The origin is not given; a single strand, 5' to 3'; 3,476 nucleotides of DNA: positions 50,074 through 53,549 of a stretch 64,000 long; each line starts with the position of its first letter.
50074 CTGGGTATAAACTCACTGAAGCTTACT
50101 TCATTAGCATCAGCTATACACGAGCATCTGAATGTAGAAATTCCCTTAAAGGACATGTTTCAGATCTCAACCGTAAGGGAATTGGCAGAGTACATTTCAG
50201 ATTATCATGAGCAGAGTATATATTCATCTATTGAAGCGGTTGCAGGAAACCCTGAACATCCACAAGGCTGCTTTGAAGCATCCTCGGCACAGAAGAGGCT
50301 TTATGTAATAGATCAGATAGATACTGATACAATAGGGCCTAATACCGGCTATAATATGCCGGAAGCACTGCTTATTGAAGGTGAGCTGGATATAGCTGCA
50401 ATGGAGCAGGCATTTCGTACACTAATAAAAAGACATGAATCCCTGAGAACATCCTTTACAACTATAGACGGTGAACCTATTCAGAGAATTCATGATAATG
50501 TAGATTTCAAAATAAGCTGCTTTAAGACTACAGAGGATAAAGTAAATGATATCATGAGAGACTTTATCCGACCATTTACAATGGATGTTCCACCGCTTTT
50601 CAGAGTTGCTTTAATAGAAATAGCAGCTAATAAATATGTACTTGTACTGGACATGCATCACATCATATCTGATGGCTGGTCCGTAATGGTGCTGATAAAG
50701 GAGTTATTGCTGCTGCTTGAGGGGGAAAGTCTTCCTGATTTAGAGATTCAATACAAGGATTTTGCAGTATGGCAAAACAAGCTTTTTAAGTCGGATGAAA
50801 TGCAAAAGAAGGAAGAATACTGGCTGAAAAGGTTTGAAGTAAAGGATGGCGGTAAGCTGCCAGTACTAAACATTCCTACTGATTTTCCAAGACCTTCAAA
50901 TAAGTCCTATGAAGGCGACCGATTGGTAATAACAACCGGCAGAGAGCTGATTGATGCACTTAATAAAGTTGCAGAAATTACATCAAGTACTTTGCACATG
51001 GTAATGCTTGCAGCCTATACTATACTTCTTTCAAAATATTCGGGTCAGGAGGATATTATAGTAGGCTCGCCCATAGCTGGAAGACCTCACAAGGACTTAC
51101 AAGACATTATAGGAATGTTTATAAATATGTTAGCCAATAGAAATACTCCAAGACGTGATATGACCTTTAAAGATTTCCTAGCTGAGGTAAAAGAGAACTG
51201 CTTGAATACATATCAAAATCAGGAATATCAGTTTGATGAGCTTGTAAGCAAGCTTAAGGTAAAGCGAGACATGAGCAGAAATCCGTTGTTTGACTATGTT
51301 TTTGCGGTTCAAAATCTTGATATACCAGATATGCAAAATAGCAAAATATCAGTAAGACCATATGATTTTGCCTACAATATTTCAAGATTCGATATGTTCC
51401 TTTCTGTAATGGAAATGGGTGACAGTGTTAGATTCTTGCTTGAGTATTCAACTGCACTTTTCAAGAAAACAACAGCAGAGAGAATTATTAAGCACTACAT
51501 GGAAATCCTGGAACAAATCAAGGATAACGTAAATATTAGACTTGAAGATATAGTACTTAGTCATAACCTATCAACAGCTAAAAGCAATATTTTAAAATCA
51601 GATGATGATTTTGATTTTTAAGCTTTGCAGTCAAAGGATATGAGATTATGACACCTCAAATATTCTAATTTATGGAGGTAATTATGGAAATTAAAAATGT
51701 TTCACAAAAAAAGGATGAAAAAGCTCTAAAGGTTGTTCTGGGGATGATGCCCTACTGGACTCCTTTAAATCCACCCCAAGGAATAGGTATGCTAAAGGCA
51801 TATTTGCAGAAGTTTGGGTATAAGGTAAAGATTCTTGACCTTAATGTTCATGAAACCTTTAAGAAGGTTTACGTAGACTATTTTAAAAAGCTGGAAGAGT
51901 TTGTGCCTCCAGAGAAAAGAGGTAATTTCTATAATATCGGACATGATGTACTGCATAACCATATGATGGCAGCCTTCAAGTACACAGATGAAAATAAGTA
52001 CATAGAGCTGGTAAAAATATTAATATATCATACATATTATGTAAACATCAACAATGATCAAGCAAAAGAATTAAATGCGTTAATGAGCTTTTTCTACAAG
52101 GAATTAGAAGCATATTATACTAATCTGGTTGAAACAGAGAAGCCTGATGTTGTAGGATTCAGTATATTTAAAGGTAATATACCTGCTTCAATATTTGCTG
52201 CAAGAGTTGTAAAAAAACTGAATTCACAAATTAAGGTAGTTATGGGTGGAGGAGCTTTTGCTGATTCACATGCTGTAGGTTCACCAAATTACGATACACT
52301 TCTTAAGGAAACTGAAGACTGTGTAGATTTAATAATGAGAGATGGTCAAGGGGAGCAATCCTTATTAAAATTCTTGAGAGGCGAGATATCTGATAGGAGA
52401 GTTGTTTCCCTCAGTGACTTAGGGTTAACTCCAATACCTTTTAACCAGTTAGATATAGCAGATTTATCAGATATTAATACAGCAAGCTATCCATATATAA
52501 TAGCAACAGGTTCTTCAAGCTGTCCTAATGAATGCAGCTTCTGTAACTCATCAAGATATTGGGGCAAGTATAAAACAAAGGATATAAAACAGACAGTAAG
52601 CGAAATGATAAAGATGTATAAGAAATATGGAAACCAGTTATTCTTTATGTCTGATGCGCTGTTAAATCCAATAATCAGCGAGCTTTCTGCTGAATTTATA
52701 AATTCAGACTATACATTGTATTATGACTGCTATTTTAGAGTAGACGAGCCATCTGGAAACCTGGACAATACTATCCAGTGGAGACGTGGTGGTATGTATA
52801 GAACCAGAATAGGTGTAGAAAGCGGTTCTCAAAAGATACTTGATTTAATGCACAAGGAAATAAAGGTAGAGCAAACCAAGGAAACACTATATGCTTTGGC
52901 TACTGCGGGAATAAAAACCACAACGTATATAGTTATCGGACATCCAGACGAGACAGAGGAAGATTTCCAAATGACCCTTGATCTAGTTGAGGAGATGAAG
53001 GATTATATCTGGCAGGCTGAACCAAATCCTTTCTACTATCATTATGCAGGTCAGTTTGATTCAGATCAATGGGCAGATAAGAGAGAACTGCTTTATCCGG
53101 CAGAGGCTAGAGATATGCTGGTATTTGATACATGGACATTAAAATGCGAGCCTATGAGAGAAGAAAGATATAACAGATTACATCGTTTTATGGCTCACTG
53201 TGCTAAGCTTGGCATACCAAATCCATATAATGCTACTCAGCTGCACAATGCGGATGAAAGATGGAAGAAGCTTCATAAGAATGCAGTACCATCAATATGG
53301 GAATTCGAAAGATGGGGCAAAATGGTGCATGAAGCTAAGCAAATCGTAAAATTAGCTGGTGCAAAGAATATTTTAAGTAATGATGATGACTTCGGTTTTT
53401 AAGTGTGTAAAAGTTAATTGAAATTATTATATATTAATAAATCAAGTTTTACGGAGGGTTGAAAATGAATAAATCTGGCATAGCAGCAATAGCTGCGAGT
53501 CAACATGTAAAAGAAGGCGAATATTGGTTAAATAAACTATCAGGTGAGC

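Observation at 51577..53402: FAAL-ACP-C protein and the free-standing radical SAM enzyme end in near-identical acidic-aromatic tails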

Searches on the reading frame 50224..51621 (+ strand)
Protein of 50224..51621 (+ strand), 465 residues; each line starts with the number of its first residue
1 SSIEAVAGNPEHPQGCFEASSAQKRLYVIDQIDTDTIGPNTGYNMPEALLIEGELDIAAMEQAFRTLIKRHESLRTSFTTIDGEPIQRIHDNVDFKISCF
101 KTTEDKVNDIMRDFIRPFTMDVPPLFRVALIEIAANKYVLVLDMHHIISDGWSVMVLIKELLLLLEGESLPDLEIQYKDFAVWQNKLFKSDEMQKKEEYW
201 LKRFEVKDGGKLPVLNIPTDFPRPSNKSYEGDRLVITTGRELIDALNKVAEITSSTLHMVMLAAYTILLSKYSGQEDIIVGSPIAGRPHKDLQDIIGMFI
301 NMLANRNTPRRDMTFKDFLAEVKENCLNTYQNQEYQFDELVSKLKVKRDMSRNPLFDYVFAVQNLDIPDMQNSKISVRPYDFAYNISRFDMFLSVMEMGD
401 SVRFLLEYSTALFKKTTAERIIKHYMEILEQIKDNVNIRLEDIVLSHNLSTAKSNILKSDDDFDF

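Call 31: search_protein_families(library=ncbifam, proteins=[window:50230-51621:+], max_evalue=0.01)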
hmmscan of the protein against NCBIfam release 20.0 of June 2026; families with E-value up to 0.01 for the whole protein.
window:50230-51621:+ (463 aa): 6 families
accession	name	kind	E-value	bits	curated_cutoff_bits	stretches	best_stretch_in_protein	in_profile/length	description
NF047350.1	aureusi_NRPS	equivalog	1.1e-88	297.8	2500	1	14-442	994-1409/2373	aureusimine non-ribosomal peptide synthetase AusA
NF004282.0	PRK05691.1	subfamily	9.5e-78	260.8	4090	1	15-446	676-1112/4334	non-ribosomal peptide synthase/polyketide synthase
NF038078.1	NRPS_MxcG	equivalog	1.9e-16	58.6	2300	1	17-345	7-333/1442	myxochelin non-ribosomal peptide synthetase MxcG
TIGR03443.1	alpha_am_amid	equivalog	3.1e-11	41.4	1030.1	1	210-445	9-215/1390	L-aminoadipate-semialdehyde dehydrogenase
NF041803.1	NRPS_SolG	exception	0.0004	18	2200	1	120-304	220-399/1163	solanimycin non-ribosomal peptide synthetase SolG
NF006787.0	PRK09294.1-1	subfamily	0.00054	19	396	1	46-81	27-62/420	acyltransferase PapA5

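Call 54: find_homologous_proteins(query=window:50224-51621:+)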
Query window:50224-51621:+ (465 aa): 1583 proteins with E <= 0.001 among 5799 candidates; the best 120 are listed.
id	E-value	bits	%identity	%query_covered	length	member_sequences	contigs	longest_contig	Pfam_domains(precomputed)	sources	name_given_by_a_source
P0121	6.4e-160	551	40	94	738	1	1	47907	PF00668.26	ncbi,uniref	ncbi:condensation domain-containing protein, partial [Brevibacillus parabrevis]|uniref:condensation 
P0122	1.5e-140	487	39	93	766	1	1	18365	PF00668.26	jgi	jgi:non-ribosomal peptide synthetase component F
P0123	1.2e-133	464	49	96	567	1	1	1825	PF00668.26,PF00550.32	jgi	jgi:acyl carrier protein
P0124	1.1e-132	461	49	91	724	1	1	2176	PF00668.26,PF00550.32,PF13193.13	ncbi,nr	ncbi:MAG TPA: AMP-binding protein, partial [Clostridium sp.]|nr:AMP-binding protein [Clostridium sp.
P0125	1.5e-131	457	49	91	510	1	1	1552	PF00668.26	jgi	jgi:hypothetical protein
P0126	1.7e-131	457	46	93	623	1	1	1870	PF00668.26,PF00550.32,PF13193.13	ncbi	ncbi:MAG: condensation domain-containing protein, partial [Lutisporaceae bacterium]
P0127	1.5e-130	454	48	91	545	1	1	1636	PF00668.26,PF00550.32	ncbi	ncbi:condensation domain-containing protein, partial [Acetivibrio straminisolvens]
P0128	1.0e-129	451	47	93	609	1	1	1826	PF00668.26,PF00550.32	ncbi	ncbi:MAG: condensation domain-containing protein, partial [Bacillota bacterium]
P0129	1.8e-127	444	47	93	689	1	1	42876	PF00668.26,PF00550.32,PF00501.35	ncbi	-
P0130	2.9e-126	440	47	95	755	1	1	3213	PF00668.26,PF00550.32,PF00501.35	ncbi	ncbi:non-ribosomal peptide synthetase, partial [Clostridium faecium]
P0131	1.0e-125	438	48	90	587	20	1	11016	PF00668.26,PF00501.35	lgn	-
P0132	1.1e-125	438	46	98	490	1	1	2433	PF00668.26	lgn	-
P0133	2.6e-124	434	48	90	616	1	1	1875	PF00668.26,PF00550.32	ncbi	ncbi:condensation domain-containing protein, partial [Clostridium saccharobutylicum]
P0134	2.7e-124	434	48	90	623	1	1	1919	PF00668.26,PF00550.32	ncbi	ncbi:condensation domain-containing protein, partial [Clostridium saccharobutylicum]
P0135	2.8e-124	434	48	90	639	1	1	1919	PF00668.26,PF00550.32,PF13193.13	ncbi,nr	ncbi:non-ribosomal peptide synthetase, partial [Clostridium saccharobutylicum]|nr:non-ribosomal pept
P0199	5.1e-115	403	44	100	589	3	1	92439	PF00668.26,PF00550.32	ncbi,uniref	ncbi:condensation domain-containing protein, partial [Paenibacillus algorifonticola]|uniref:condensa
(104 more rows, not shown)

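Call 57: find_encoding_contigs(protein=P0199, flank=10000, max_places=2)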
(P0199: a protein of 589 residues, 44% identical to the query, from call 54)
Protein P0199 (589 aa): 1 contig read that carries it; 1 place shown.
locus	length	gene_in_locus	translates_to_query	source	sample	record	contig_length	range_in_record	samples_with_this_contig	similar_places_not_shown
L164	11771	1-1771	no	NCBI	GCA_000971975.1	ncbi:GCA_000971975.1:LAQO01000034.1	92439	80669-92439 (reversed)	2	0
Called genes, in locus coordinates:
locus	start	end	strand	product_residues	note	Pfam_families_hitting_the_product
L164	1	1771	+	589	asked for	PF00550:PP-binding, PF00668:Condensation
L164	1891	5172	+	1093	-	PF00668:Condensation, PF00501:AMP-binding, PF13193:AMP-binding_C, PF00550:PP-binding, PF00975:Thioesterase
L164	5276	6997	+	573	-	PF00664:ABC_membrane, PF02463:SMC_N (weak), PF00005:ABC_tran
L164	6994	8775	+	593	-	PF00664:ABC_membrane, PF00005:ABC_tran, PF13304:AAA_21 (faint), PF02463:SMC_N (weak)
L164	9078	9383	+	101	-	PF02887:PK_C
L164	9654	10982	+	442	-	PF13421:Band_7_1, PF17032:Zn_ribbon_15 (faint), PF12773:DZR (weak), PF13240:Zn_Ribbon_1 (faint), PF13248:Zn_ribbon_3 (faint), PF12773:DZR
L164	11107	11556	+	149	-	-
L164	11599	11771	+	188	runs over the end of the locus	-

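Call 72: predict_structure(alignment_id=A4)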
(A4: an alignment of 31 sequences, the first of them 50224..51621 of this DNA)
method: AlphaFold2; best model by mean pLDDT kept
length: 465 residues; sequences in the alignment: 31
mean_pLDDT: 86.5   pTM: 0.83
mean pLDDT of the five models: 86.5, 84.8, 84.5, 82.3, 81.6
residues with pLDDT >= 90: 259; 70-90: 162; 50-70: 18; < 50: 26
segments of 3 or more residues with pLDDT < 50: 1-10, 450-465
pLDDT, mean of each block of 10 residues (from residue 1): 39 76 85 83 91 93 95 93 90 94 93 93 95 96 91 87 91 85 83 91 85 90 90 90 92 95 98 95 80 80 92 97 95 87 86 92 67 79 86 87 92 96 96 96 76 41 38
secondary structure, 60 per line:
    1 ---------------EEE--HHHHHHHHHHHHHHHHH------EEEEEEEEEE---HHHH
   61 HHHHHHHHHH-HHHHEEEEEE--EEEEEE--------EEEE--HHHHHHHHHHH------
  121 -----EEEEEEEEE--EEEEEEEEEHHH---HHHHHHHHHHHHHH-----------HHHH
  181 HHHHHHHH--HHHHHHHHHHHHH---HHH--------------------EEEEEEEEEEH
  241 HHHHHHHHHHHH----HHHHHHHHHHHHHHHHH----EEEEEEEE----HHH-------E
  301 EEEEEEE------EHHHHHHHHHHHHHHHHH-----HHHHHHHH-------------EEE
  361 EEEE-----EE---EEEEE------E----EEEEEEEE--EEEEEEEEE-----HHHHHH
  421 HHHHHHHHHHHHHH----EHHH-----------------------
elements in order: E16-18 H21-37 E44-53 H57-70 H72-75 E76-81 E84-89 E98-101 H104-114 E126-134 E137-145 H152-165 H177-188 H191-203 E230-239 H240-252 H257-273 E278-285 E300-307 H315-331 H337-344 E358-364 E375-379 E391-398 E401-409 H415-434
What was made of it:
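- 50272..51564 (+): Complete condensation (C) domain of P5. AF2 model of aa 665-1129: mean pLDDT 86.5, pTM 0.83 (call 72).
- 51571..51618 (+): P5 C-terminal acidic-aromatic tail (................), proposed docking motif. AF2 pLDDT is below 50 for the last 16 residues (call 72).
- On NRPS condensation domain (P5 C-terminus): AF2 pTM 0.83 (call 72).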

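Call 82: find_homologous_proteins(query=L164:1891-2760:+)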
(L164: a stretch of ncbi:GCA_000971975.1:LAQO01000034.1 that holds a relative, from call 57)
Query L164:1891-2760:+ (290 aa): 9 proteins with E <= 0.001 among 558 candidates.
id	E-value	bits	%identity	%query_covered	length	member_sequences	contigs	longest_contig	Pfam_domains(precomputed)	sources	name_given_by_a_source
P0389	1.8e-113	397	64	100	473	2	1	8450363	PF00668.26,PF00501.35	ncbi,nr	ncbi:AMP-binding protein [Paenibacillus sp. P26]|nr:AMP-binding protein [Paenibacillus sp. P26]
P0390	8.8e-89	316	50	100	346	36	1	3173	PF00668.26,PF00501.35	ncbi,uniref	ncbi:AMP-binding protein, partial [Paenibacillus sp. TY11]|uniref:AMP-binding protein n=1 Tax=Paenib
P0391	3.2e-79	284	48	97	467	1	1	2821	PF00668.26,PF00501.35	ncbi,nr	ncbi:MAG: AMP-binding protein, partial [Exiguobacterium sp.]|nr:AMP-binding protein [Exiguobacterium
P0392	4.5e-53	199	37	96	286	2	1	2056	PF00668.26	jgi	-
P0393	6.1e-27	113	30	93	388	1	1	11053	PF00668.26,PF00501.35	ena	-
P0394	5.4e-14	70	26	83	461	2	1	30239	PF00668.26,PF00501.35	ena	-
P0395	2.3e-12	65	23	99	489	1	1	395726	PF00668.26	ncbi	ncbi:hypothetical protein J2Z22_000723, partial [Paenibacillus forsythiae]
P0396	6.3e-8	51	59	18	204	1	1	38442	PF00501.35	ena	-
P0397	3.8e-5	41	40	29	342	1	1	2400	PF00501.35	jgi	-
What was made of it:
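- Tried and rejected: Only 9 hits, none informative (call 82).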

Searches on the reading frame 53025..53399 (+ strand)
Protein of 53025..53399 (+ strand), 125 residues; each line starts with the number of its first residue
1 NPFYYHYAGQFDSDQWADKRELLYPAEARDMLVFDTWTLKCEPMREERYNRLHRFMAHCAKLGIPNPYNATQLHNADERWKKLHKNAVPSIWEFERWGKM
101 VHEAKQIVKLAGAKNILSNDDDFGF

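Call 24: find_related_loci(query=A2, collection=metagenome_contigs, flank=10000)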
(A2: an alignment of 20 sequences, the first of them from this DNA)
Query A2 (125 aa) in metagenome_contigs; peptide patterns used: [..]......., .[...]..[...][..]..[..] (x = any residue, [..] = any of these).
376 stretches matched a pattern; 93 encode a relative of the query (tblastn E <= 1e-3); the best 80 are kept; 80 distinct loci.
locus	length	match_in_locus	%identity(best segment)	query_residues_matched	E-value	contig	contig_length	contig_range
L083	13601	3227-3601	72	1-125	7e-65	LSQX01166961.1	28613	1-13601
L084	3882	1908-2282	73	1-125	8e-62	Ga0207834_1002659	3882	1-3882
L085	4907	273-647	55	1-125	1e-42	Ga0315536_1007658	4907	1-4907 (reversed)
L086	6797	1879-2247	50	1-123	1e-41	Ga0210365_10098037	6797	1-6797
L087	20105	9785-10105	65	1-107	3e-41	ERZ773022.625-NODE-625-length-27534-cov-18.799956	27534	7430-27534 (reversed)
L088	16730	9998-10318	65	1-107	3e-41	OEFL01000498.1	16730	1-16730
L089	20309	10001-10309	59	1-103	7e-41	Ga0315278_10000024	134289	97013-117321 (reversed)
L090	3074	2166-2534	54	1-125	5e-41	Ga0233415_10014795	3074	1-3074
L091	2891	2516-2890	50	1-125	5e-41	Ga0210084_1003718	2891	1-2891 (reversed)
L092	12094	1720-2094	51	1-125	1e-40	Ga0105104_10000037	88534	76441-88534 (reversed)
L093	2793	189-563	52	1-125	2e-40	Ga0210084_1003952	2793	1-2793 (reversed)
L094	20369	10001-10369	50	1-123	7e-40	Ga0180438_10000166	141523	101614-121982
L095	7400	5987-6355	50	1-123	3e-39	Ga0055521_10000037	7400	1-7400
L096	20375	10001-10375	46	1-125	7e-39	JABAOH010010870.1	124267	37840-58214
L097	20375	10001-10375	50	1-125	2e-38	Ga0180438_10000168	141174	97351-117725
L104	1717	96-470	52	1-123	3e-37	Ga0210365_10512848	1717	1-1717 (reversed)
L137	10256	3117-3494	48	1-122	8e-34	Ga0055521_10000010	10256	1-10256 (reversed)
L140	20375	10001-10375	46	3-125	4e-33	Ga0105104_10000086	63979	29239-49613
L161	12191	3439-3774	44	2-110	1e-28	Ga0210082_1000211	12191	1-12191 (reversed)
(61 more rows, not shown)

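Call 38: search_protein_families(library=pfam, proteins=[L093:585-1784:+, L104:503-1711:+, L140:362-1579:+, L137:7677-9356:+, L161:7885-9567:+], max_evalue=0.01)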
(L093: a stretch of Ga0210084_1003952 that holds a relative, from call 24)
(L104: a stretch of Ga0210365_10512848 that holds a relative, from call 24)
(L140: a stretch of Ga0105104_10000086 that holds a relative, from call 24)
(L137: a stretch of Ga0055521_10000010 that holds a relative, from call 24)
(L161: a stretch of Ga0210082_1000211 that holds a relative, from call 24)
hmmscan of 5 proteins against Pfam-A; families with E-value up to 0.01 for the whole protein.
L093:585-1784:+ (399 aa): 1 family
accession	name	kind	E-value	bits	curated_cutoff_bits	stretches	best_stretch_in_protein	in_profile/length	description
PF01136.24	Peptidase_U32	-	6.1e-09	35.9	22.4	1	94-184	2-90/233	Peptidase family U32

L104:503-1711:+ (402 aa): 1 family
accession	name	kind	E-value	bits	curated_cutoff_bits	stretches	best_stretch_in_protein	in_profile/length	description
PF01136.24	Peptidase_U32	-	9.6e-09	35.3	22.4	1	95-184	3-90/233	Peptidase family U32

L140:362-1579:+ (405 aa): 1 family
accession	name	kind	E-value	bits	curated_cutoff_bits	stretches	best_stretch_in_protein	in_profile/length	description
PF01136.24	Peptidase_U32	-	1.8e-09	37.7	22.4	1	94-188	2-95/233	Peptidase family U32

L137:7677-9356:+ (559 aa): 2 families
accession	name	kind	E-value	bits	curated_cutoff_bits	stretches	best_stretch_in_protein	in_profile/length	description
PF04055.27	Radical_SAM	-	1.7e-26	93.8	29.5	1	254-411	6-166/166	Radical SAM superfamily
PF02310.24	B12-binding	-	3.8e-05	23.9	32.1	1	74-162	10-97/121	B12 binding domain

L161:7885-9567:+ (560 aa): 2 families
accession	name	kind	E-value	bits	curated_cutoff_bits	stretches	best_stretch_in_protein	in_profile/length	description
PF04055.27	Radical_SAM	-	4.3e-25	89.3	29.5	1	256-412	7-166/166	Radical SAM superfamily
PF02310.24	B12-binding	-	5.6e-06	26.6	32.1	1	77-163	12-97/121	B12 binding domain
